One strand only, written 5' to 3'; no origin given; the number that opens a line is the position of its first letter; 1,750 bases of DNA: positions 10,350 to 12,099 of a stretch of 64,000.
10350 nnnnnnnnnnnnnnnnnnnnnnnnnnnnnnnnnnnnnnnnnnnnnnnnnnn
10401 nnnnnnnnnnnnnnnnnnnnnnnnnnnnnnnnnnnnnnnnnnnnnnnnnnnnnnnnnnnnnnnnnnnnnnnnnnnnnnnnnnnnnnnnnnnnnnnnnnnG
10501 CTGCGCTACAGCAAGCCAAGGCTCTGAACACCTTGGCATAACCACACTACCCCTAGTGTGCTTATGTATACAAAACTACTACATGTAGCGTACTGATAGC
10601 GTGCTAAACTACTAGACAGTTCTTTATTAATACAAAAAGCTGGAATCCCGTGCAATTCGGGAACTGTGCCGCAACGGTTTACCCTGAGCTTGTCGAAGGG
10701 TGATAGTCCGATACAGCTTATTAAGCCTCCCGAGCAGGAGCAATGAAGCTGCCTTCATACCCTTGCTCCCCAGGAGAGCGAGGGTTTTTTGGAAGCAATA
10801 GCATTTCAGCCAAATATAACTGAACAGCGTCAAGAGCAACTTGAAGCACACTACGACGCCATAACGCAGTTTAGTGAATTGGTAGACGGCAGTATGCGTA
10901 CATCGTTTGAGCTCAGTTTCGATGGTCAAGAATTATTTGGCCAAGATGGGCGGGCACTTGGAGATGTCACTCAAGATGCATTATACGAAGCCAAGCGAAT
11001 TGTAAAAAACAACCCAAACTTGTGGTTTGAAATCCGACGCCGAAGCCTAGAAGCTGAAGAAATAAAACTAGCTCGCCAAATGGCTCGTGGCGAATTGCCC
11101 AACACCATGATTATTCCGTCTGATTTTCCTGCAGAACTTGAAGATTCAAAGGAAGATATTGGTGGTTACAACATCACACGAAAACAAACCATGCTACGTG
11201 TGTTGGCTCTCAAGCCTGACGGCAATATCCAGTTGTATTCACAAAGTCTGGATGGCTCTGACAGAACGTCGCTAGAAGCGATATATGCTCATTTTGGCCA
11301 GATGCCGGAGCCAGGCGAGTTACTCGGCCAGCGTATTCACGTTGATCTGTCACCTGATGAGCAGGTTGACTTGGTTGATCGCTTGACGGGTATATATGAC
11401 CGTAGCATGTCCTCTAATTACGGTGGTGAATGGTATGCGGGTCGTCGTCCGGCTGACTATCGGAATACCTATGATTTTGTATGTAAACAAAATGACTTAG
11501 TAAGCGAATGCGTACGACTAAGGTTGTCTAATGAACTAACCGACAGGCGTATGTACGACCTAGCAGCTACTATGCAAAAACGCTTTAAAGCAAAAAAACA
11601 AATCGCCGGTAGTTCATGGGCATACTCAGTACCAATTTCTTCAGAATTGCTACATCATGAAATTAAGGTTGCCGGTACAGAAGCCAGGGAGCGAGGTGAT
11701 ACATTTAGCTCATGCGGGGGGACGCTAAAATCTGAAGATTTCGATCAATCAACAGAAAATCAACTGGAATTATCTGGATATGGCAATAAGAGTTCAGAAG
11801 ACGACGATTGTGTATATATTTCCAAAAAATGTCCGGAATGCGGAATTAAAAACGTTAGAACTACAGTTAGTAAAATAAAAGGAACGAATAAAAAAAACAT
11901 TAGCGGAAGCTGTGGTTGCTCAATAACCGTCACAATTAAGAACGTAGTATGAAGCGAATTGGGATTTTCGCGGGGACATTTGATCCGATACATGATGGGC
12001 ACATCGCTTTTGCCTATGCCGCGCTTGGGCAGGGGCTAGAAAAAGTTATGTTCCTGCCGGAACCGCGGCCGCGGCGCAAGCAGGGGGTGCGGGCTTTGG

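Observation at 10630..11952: Candidate cobalamin riboswitch controlling an ORFan with a zinc-ribbon tail (and possibly nadD)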

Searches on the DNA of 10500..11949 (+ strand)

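Call 4: search_rna_families(source=window, start=10500, end=10900, threshold=evalue, max_evalue=10, show_alignments=6)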
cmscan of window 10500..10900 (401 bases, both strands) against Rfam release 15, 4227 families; matches with E-value up to 10: 2.
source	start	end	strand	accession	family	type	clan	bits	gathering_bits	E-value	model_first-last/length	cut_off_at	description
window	10624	10724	+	RF01689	AdoCbl-II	Cis-reg; riboswitch;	CL00101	35.8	36.5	6e-07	1-81/81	no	AdoCbl-II (Cobalamin/B12) riboswitch aptamer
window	10694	10806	+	RF02003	group-II-D1D4-4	Intron;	CL00102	9.8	49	8.9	1-138/138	no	Group II catalytic intron D1-D4-4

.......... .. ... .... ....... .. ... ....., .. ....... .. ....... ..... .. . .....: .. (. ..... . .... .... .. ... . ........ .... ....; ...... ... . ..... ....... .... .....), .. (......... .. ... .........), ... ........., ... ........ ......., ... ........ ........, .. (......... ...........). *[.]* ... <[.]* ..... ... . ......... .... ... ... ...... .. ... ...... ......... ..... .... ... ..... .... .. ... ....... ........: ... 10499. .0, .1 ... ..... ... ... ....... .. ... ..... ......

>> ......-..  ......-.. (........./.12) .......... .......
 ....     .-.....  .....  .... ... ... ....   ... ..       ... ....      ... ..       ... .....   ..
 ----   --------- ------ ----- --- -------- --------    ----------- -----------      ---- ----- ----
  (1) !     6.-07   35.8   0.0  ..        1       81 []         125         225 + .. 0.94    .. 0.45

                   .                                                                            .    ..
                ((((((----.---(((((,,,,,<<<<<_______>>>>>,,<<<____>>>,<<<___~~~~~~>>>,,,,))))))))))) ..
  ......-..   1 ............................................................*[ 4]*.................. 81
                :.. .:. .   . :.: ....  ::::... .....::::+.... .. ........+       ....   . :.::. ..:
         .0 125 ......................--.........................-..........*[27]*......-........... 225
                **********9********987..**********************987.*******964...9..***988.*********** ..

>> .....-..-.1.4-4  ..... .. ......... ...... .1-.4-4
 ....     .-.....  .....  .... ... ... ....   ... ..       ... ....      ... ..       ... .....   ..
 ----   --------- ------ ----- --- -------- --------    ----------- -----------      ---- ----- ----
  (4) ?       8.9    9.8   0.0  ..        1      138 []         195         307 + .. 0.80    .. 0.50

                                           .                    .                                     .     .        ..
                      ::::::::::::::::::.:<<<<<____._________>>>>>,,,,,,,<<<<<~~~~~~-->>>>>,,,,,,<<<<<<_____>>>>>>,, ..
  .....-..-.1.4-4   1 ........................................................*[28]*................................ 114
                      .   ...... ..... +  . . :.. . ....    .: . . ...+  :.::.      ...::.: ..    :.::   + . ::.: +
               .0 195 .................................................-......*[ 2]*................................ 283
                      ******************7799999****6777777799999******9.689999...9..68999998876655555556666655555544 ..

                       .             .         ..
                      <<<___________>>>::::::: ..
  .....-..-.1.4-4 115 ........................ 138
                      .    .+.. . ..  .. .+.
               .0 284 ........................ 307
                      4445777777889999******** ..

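Call 15: search_rna_families(sources=[L001, L002, L003, L005, L009, L010, L013, L014, L016, L020, L025, L031, L034, L039, L058, L067], threshold=gathering, show_alignments=3)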
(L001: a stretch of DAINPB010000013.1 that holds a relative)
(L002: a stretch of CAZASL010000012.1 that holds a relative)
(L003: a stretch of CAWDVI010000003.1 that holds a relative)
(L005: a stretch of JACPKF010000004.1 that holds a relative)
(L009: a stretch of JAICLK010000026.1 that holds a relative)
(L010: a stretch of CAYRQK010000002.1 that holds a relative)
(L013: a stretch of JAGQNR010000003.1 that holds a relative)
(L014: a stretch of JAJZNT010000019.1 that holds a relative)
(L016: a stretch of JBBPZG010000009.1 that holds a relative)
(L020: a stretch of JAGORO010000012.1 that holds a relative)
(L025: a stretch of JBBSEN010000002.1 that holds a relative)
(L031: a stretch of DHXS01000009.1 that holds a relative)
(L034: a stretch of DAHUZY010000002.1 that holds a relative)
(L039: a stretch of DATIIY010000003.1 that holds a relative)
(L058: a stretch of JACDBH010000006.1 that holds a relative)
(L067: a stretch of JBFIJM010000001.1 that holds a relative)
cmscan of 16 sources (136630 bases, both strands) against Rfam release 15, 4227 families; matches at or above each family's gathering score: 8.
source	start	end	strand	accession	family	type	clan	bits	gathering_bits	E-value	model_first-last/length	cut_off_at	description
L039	3851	3927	+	RF01689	AdoCbl-II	Cis-reg; riboswitch;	CL00101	41.3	36.5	3.9e-06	1-81/81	no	AdoCbl-II (Cobalamin/B12) riboswitch aptamer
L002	3832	3909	+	RF01689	AdoCbl-II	Cis-reg; riboswitch;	CL00101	41.2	36.5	4.4e-06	1-81/81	no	AdoCbl-II (Cobalamin/B12) riboswitch aptamer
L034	3772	3904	+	RF00174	Cobalamin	Cis-reg; riboswitch;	CL00101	41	31.5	1.4e-06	1-189/189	no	Cobalamin riboswitch aptamer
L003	3822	3898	+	RF01689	AdoCbl-II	Cis-reg; riboswitch;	CL00101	40.6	36.5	6.3e-06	1-81/81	no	AdoCbl-II (Cobalamin/B12) riboswitch aptamer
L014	3783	3916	+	RF00174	Cobalamin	Cis-reg; riboswitch;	CL00101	39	31.5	5.2e-06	1-189/189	no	Cobalamin riboswitch aptamer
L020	3788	3917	+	RF00174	Cobalamin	Cis-reg; riboswitch;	CL00101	36.4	31.5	2.8e-05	1-189/189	no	Cobalamin riboswitch aptamer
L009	3584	3712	+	RF00174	Cobalamin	Cis-reg; riboswitch;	CL00101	34.7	31.5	8.5e-05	1-189/189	no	Cobalamin riboswitch aptamer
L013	3721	3853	+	RF00174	Cobalamin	Cis-reg; riboswitch;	CL00101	33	31.5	0.00026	1-189/189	no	Cobalamin riboswitch aptamer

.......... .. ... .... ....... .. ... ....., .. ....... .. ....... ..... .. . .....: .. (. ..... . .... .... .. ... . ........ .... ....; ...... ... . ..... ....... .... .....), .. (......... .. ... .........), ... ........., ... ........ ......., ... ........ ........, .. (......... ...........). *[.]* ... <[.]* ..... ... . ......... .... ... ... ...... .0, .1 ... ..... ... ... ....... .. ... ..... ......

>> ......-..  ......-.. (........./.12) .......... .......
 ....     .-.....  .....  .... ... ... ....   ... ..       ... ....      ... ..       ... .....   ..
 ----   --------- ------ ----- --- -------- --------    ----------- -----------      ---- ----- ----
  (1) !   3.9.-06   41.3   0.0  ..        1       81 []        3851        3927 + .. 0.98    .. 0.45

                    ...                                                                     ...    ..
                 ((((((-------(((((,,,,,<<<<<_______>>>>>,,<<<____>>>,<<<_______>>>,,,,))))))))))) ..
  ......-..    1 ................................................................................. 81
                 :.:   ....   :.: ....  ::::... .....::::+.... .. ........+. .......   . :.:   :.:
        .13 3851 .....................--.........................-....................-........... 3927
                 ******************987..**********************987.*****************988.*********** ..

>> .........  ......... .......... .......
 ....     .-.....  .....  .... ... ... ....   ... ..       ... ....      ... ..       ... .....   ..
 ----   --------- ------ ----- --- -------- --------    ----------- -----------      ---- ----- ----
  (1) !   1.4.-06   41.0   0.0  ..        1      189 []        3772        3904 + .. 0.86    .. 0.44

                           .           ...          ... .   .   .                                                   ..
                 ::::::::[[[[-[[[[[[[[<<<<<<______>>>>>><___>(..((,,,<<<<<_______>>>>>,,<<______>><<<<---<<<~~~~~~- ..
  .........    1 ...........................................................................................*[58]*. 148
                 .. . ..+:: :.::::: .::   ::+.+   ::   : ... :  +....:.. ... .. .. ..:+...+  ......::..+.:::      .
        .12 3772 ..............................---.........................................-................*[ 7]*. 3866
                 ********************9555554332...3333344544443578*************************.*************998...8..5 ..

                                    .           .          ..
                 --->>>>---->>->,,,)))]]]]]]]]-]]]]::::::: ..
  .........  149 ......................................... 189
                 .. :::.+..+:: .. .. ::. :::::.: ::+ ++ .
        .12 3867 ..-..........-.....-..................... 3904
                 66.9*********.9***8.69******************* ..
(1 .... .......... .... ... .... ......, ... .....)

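Call 41: build_rna_model(alignment_id=A2, structure=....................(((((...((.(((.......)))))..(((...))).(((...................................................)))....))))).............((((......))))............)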
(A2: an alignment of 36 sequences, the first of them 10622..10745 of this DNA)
Model R1 built from alignment A2 (36 sequences, 163 columns); structure: as given.
model positions 109; base pairs 20; branch points 3; effective number of sequences 1.77; information 0.589 bits per position. Calibrated on 0.2 Mb of random sequence (short: E-values are rough).
structure used (alignment columns):
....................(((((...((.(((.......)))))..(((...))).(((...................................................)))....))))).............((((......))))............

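Call 42: search_with_rna_model(model_id=R1, sources=[window, L001, L002, L003, L004, L005, L006, L007, L008, L009, L010, L011, L012, L013, L014, L015, L016, L017, L018, L019, L020, L021, L022, L023, L024, L025, L026, L027, L028, L029, L030, L031, L032, L033, L034, L035, L036, L037, L038, L039, L040, L041, L042, L043, L044, L045, L046, L047, L048, L049, L050, L051, L052, L053, L054, L055, L056, L057, L058, L059, L060, L061, L062, L063, L064, L065, L066, L067, L068, L069], max_evalue=0.01, make_alignment=true)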
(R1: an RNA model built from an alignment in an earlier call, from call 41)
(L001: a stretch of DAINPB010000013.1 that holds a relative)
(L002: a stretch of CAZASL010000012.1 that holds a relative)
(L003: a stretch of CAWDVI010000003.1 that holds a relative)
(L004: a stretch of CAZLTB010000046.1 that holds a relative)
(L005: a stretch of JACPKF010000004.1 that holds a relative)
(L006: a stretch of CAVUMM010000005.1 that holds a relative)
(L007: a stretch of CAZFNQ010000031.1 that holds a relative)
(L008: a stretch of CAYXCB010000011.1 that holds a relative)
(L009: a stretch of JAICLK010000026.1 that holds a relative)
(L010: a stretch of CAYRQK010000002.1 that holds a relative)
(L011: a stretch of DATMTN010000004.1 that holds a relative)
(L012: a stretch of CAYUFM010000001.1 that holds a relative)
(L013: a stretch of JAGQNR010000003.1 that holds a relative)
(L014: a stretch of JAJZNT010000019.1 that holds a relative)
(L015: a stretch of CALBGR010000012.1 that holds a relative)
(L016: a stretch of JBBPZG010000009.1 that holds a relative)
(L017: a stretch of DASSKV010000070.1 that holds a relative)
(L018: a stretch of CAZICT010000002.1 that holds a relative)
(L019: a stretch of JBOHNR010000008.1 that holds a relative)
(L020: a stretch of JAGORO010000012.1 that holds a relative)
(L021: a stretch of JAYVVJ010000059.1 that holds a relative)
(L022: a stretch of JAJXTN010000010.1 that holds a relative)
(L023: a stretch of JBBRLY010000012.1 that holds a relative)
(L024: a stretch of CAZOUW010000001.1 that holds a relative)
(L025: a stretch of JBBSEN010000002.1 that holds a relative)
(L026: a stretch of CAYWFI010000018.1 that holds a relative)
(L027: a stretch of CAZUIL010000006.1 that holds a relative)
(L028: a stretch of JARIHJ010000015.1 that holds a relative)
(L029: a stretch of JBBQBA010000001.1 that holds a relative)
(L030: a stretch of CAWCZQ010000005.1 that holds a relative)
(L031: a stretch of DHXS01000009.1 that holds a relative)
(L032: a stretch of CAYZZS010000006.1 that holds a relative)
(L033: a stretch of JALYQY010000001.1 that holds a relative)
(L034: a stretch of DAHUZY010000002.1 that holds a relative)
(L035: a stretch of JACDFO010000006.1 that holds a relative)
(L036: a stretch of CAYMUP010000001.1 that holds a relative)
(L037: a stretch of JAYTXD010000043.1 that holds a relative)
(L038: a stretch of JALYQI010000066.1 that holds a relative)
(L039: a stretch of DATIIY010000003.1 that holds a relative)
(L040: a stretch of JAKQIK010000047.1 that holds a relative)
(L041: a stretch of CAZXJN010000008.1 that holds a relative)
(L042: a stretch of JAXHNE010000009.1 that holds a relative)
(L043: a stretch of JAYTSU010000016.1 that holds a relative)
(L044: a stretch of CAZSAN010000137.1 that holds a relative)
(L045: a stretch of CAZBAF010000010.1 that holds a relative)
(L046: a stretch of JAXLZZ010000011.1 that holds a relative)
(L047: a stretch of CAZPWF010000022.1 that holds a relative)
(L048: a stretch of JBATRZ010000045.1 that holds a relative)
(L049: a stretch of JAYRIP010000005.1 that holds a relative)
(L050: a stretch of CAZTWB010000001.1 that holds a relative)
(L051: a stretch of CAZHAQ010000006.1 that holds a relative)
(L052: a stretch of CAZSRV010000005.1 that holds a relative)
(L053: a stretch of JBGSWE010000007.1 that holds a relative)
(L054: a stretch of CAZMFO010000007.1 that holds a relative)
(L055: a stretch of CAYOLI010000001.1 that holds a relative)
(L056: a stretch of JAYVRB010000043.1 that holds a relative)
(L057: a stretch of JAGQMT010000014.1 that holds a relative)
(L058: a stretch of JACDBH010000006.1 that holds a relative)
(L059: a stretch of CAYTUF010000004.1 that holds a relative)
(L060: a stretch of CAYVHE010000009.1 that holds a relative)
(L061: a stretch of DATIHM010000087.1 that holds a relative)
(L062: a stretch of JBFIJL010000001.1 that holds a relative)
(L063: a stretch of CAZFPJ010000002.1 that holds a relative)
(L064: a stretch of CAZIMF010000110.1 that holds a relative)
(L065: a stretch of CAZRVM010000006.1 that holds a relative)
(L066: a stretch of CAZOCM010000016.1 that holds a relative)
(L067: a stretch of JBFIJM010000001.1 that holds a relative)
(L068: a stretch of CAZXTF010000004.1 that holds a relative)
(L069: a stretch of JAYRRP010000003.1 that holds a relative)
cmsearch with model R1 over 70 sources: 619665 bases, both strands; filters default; matches with E-value up to 0.01: 68.
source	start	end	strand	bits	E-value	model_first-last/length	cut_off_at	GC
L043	3773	3881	+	113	2.4e-23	1-109/109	no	0.46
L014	3807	3921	+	109.1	2e-22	1-109/109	no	0.46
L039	3848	3944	+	106.9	6.2e-22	1-109/109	no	0.48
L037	3804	3917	+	106.3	9e-22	1-109/109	no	0.46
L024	3868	3964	+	105.3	1.5e-21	1-109/109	no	0.43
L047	2470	2568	+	105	1.8e-21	1-109/109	no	0.46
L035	3360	3471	+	104.8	2e-21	1-109/109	no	0.46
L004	1520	1615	+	104.3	2.6e-21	1-109/109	no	0.51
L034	3797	3911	+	103.6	3.7e-21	1-109/109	no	0.48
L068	3793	3891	+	103.3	4.4e-21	1-109/109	no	0.43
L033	2185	2299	+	102.1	8.4e-21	1-109/109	no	0.44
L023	3851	3946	+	101.9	9.1e-21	1-109/109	no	0.51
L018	3786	3885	+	101.6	1.1e-20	1-109/109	no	0.48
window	10623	10741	+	100.7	1.8e-20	1-109/109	no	0.49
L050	3802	3895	+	99.2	3.9e-20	1-109/109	no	0.4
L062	3702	3827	+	99.2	3.9e-20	1-109/109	no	0.45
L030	3839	3945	+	99.1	4.2e-20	1-109/109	no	0.49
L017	1097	1217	+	99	4.3e-20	1-109/109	no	0.45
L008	3837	3933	+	99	4.4e-20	1-109/109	no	0.51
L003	3819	3918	+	98.8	5e-20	1-109/109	no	0.45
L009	3601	3724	+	98.6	5.6e-20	1-109/109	no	0.51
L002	3831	3924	+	98.5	5.8e-20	1-109/109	no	0.46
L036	3814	3922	+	98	7.8e-20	1-109/109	no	0.49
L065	3783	3878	+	97.3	1.1e-19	1-109/109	no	0.43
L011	3840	3949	+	96.5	1.7e-19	1-109/109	no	0.44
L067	3789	3912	+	95.8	2.4e-19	1-109/109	no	0.4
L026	2443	2537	+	95.7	2.7e-19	1-109/109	no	0.44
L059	3843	3938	+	95.3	3.3e-19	1-109/109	no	0.43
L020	3803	3924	+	95.1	3.5e-19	1-109/109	no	0.43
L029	3833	3948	+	94.7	4.5e-19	1-109/109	no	0.4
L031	3817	3938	+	94.4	5.2e-19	1-109/109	no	0.5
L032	3771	3884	+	94.1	6.1e-19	1-109/109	no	0.51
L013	3740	3859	+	93.9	6.7e-19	1-109/109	no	0.45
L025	3837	3949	+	93.9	6.8e-19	1-109/109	no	0.51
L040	3810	3907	+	93.7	7.6e-19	1-109/109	no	0.47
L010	3805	3945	+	93.6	8e-19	1-109/109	no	0.48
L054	3864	3956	+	92.5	1.4e-18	1-109/109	no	0.4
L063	3785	3882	+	91.4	2.6e-18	1-109/109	no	0.44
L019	3837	3930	+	90.1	5.3e-18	1-109/109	no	0.49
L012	3795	3894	+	88.8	1.1e-17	1-109/109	no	0.41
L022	3837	3950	+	88.5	1.2e-17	1-109/109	no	0.48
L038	3757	3868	+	87.2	2.5e-17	1-109/109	no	0.44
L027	3815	3950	+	86.9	2.9e-17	1-109/109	no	0.51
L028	2780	2874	+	86.4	3.9e-17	1-109/109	no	0.44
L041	3779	3878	+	86.3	4e-17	1-109/109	no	0.51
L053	3838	3934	+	86.2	4.4e-17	1-109/109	no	0.47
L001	3821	3946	+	84.8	8.9e-17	1-109/109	no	0.54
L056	3775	3888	+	84.8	9e-17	1-109/109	no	0.46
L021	2949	3063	+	84.2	1.3e-16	1-109/109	no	0.46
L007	981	1096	+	83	2.4e-16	1-109/109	no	0.5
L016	1384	1596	+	82.2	3.7e-16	1-109/109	no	0.46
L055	3786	3901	+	82.2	3.7e-16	1-109/109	no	0.41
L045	3853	3948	+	82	4.2e-16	1-109/109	no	0.54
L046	3819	3951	+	79.5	1.6e-15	1-109/109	no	0.47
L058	2387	2578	+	77.9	3.6e-15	1-109/109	no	0.47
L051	3763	3896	+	76.3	8.9e-15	1-109/109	no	0.45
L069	3731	3879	+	73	5.2e-14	1-109/109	no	0.47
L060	545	734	+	71.2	1.4e-13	1-109/109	no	0.4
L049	3719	3878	+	69.6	3.1e-13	1-109/109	no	0.44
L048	722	818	+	69.5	3.4e-13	1-109/109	no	0.48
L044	246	359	+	63.7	7.7e-12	1-109/109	no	0.52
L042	3717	3881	+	63.2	1e-11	1-109/109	no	0.47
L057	1140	1335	+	63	1.1e-11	1-109/109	no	0.36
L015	3786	3933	+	62.8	1.2e-11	1-109/109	no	0.46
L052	3805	3903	+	62.1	1.8e-11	1-109/109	no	0.46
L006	3461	3709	+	60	5.6e-11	1-109/109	no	0.48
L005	3789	3872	+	50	1.2e-08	18-85/109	no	0.56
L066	2322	2398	+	43.3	4.4e-07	1-109/109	no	0.35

Alignment A3: 68 matches aligned to the model, 326 columns, each read 5' to 3' on its own strand. Consensus structure (alignment columns), stored with it:
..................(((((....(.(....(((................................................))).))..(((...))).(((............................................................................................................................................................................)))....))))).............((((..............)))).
